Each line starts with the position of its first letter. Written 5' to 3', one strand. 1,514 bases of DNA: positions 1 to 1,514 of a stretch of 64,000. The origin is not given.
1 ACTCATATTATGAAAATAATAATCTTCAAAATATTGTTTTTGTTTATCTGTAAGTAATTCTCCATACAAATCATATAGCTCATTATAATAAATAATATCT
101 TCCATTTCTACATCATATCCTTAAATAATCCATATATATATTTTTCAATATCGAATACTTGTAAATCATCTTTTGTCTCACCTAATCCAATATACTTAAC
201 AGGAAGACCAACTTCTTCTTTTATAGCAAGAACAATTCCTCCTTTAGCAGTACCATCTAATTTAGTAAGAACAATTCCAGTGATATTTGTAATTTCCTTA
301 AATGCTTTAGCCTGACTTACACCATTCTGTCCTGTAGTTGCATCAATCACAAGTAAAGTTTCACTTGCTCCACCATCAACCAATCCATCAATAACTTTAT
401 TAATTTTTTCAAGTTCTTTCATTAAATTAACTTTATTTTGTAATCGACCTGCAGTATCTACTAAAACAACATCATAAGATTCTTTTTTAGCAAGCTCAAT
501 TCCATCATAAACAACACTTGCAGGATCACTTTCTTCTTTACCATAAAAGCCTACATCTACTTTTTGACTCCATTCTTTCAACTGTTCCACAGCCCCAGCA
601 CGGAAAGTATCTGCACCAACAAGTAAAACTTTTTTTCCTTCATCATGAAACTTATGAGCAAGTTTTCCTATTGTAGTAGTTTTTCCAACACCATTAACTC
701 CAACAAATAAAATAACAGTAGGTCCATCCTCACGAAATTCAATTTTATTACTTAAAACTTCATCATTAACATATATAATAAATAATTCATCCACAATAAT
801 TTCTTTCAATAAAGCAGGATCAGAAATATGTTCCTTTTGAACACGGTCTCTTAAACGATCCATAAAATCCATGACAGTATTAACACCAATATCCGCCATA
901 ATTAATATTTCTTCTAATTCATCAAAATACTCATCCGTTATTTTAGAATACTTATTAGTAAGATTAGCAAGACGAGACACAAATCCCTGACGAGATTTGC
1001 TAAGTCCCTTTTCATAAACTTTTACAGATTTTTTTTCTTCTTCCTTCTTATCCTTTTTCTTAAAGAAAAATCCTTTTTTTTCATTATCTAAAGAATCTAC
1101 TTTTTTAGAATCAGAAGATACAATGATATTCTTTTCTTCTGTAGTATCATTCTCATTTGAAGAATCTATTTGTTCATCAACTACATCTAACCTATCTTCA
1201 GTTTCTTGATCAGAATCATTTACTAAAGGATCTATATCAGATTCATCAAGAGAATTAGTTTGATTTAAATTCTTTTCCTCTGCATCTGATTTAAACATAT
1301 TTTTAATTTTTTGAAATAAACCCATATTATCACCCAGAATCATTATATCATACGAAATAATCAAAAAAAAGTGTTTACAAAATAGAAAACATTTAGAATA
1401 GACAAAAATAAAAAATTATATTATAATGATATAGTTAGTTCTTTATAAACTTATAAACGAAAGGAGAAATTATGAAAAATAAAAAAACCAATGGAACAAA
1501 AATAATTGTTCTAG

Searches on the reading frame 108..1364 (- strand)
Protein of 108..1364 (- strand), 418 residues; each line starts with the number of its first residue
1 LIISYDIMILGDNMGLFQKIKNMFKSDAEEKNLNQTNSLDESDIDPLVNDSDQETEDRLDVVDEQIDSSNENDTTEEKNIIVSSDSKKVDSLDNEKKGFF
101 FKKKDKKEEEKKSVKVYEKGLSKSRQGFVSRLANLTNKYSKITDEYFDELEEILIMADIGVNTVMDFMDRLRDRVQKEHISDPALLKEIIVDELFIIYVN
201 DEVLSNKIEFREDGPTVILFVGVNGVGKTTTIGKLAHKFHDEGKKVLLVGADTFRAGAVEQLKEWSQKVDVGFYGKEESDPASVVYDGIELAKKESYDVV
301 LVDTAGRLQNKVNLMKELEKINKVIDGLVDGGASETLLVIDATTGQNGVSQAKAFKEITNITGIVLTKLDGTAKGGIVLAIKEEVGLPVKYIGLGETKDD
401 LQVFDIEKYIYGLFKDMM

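Call 57: find_encoding_contigs(protein=window:108-1364:-, flank=10000, max_places=2)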
Protein window:108-1364:- (418 aa): no gene with exactly this product is on record in the collection.
